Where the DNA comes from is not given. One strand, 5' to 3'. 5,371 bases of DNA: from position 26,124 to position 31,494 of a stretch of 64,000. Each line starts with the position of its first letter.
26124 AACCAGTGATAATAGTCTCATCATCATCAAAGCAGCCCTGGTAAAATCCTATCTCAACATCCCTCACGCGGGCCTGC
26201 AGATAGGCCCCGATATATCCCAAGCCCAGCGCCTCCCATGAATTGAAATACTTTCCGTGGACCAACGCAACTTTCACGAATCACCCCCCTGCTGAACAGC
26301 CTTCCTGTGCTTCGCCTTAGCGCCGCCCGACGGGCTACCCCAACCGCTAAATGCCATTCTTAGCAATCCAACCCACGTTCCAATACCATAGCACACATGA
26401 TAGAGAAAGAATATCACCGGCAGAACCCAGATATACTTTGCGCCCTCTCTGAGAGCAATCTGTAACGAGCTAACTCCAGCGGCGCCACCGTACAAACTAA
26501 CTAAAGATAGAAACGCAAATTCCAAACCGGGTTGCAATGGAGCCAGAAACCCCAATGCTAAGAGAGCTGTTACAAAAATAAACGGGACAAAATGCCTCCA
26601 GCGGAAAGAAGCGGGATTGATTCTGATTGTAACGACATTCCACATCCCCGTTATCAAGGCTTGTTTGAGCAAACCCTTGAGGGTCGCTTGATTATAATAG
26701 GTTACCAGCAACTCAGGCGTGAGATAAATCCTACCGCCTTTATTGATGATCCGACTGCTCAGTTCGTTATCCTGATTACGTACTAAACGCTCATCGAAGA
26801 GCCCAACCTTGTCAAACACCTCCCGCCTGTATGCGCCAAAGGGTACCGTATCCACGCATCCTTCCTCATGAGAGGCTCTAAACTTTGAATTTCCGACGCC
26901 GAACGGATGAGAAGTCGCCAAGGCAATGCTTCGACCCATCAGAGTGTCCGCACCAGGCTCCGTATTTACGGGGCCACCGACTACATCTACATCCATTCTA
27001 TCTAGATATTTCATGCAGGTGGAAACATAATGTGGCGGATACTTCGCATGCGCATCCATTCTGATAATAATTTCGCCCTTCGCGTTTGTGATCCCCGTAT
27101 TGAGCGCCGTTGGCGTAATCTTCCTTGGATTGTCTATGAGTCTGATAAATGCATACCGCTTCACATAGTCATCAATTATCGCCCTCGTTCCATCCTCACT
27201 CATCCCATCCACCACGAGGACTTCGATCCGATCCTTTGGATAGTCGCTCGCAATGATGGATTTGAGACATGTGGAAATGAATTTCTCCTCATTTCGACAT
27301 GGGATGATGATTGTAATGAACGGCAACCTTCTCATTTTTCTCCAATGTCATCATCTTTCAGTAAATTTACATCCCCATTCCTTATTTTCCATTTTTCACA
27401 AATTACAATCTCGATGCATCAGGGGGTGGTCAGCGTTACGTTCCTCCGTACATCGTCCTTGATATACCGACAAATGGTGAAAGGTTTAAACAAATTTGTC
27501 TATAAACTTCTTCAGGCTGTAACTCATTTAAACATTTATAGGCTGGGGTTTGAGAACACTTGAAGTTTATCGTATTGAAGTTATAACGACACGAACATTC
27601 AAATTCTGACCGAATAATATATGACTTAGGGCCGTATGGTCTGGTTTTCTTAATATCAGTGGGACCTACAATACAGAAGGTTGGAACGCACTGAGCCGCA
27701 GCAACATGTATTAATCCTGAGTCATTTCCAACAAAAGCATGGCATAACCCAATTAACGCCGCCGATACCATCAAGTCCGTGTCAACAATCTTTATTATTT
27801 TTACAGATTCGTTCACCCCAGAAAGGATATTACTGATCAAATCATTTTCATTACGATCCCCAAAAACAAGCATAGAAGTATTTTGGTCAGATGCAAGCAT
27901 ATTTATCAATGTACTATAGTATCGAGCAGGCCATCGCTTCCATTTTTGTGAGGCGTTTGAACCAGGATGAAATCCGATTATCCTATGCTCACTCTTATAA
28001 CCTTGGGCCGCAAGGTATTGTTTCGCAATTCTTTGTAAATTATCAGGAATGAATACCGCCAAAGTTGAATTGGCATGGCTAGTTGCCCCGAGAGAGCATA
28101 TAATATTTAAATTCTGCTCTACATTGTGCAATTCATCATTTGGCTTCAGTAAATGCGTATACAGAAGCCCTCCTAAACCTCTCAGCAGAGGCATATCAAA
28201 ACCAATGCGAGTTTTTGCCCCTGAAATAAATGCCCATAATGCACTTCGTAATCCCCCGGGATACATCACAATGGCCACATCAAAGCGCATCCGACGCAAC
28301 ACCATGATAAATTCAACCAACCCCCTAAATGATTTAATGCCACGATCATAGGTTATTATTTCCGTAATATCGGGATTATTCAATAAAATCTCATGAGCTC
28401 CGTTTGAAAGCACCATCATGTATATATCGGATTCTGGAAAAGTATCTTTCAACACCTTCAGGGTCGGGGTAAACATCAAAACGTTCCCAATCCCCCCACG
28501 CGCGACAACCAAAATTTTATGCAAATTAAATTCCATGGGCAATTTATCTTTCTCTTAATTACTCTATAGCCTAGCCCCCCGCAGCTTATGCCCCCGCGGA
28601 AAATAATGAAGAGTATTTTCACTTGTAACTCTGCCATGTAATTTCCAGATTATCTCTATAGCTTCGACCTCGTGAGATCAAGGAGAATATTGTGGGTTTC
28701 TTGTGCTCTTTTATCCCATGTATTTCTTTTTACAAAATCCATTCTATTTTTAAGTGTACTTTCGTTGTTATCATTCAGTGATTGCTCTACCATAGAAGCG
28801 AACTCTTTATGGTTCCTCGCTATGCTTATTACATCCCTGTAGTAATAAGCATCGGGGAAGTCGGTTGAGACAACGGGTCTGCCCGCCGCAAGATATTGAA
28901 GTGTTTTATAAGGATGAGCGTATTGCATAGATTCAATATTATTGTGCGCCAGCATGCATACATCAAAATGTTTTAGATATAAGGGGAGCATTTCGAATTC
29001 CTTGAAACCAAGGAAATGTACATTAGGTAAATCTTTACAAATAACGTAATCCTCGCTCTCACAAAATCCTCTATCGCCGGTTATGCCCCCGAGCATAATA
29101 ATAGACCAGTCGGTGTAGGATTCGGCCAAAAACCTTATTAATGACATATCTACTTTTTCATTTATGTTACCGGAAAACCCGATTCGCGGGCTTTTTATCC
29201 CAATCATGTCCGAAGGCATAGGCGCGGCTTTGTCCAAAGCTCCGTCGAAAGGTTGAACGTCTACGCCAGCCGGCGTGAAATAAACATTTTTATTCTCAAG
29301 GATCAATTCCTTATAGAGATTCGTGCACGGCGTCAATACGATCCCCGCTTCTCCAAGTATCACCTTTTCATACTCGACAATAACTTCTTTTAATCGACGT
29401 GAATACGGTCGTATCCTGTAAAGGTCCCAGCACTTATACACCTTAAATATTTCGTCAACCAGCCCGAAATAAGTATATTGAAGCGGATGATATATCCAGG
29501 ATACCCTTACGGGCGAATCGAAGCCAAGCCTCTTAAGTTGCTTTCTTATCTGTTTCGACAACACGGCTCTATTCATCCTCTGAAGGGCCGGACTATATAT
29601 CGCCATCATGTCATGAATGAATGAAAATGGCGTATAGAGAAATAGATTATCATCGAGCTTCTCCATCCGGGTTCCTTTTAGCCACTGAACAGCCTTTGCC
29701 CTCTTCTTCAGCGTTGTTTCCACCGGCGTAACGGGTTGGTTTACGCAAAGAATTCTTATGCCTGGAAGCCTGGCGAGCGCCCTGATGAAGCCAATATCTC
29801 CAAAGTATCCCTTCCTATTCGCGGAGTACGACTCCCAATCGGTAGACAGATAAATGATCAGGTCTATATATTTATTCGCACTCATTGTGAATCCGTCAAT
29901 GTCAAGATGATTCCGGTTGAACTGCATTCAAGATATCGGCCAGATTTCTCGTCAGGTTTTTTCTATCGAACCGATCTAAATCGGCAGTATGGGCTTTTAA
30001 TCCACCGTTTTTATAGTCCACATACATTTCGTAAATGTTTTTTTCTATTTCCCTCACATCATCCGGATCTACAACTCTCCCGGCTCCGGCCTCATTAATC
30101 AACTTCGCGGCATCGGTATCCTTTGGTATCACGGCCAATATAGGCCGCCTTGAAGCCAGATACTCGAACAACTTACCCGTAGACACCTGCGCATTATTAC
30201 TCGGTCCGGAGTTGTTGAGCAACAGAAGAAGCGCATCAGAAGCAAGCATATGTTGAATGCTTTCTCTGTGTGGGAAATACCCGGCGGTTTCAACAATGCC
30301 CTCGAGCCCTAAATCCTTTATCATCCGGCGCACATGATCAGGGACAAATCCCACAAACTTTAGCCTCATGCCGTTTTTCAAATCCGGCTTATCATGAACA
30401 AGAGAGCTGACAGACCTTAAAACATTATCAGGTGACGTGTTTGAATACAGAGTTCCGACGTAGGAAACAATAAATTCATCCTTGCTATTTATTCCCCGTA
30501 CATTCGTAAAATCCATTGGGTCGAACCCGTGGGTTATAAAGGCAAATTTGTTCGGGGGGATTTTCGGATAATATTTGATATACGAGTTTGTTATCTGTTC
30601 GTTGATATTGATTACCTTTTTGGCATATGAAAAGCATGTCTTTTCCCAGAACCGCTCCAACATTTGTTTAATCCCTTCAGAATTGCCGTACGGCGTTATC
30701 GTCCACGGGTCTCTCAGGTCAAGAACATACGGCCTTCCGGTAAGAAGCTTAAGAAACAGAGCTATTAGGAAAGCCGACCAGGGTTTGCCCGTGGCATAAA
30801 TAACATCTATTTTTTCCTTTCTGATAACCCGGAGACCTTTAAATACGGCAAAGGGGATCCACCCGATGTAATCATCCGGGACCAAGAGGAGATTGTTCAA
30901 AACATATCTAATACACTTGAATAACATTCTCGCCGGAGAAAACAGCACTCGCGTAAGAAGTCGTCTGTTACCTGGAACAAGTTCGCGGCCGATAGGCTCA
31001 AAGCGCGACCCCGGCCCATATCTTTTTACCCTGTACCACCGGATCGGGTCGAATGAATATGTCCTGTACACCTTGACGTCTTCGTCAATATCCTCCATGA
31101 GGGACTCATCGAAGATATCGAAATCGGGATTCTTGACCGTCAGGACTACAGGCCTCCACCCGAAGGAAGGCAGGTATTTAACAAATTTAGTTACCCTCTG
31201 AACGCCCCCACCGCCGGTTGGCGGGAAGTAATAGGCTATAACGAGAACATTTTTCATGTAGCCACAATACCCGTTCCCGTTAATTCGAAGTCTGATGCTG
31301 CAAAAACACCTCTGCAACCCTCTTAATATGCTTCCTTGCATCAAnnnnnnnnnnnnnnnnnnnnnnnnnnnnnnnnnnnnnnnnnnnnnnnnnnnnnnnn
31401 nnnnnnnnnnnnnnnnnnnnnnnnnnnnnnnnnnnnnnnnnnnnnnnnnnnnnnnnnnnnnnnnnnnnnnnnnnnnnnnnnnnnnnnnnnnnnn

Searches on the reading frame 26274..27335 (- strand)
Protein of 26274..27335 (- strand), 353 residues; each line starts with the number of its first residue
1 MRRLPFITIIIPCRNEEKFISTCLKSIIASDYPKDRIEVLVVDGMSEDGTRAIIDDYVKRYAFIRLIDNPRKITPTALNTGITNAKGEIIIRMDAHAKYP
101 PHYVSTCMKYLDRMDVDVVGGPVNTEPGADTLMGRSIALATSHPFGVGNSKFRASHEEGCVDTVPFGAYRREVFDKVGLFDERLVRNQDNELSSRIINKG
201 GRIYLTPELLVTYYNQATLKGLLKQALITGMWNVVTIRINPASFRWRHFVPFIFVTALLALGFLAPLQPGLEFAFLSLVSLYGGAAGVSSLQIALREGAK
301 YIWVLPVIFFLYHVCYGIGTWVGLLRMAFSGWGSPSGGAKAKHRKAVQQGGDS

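Call 79: search_protein_families(library=pfam, proteins=[window:26274-27335:-], max_evalue=0.00001)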
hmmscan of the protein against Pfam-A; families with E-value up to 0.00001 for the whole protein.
window:26274-27335:- (353 aa): 2 families
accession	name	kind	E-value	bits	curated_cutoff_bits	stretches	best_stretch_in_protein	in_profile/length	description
PF00535.33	Glycos_transf_2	-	1.4e-29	103.7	23.3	1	8-177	1-167/168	Glycosyl transferase family 2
PF13641.12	Glyco_tranf_2_3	-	1e-19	71.9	27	1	7-225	3-223/230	Glycosyltransferase like family 2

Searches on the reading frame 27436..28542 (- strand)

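Call 79: search_protein_families(library=pfam, proteins=[window:27436-28542:-], max_evalue=0.00001)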
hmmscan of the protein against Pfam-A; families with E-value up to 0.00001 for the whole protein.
window:27436-28542:- (368 aa): 1 family
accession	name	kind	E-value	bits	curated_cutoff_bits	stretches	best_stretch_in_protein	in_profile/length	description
PF01075.23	Glyco_transf_9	-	8.9e-31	107.5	22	1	81-318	7-235/247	Glycosyltransferase family 9 (heptosyltransferase)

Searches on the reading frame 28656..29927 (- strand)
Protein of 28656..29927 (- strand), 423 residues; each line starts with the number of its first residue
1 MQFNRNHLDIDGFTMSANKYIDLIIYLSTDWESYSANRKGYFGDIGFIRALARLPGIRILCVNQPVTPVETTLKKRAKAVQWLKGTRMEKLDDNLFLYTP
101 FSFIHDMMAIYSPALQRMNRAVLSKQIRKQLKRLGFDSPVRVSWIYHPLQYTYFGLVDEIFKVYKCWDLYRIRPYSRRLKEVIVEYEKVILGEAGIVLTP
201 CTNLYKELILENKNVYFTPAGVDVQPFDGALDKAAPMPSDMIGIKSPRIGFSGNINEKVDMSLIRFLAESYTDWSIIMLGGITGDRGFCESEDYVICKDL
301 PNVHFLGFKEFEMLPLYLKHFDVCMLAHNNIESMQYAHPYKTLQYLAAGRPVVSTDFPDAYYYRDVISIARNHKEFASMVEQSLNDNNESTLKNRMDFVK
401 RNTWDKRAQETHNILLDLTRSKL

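Call 79: search_protein_families(library=pfam, proteins=[window:28656-29927:-], max_evalue=0.00001)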
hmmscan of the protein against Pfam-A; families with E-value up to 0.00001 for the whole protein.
window:28656-29927:- (423 aa): 1 family
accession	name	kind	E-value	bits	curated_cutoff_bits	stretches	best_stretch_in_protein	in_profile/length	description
PF13692.12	Glyco_trans_1_4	-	8.8e-08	32.9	27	1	247-386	2-142/142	Glycosyl transferases group 1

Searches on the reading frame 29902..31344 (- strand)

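Call 79: search_protein_families(library=pfam, proteins=[window:29902-31344:-], max_evalue=0.00001)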
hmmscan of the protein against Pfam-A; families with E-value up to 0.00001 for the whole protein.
window:29902-31344:- (480 aa): 3 families
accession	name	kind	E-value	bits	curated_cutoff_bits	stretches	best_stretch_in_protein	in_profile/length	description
PF13439.12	Glyco_transf_4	-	1.7e-09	38.4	28.5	1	155-276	49-168/170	Glycosyltransferase Family 4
PF13579.12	Glyco_trans_4_4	-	3.4e-08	34.4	29.7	1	45-269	1-154/158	Glycosyl transferase 4-like domain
PF13692.12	Glyco_trans_1_4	-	3.2e-06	27.9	27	1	292-441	3-140/142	Glycosyl transferases group 1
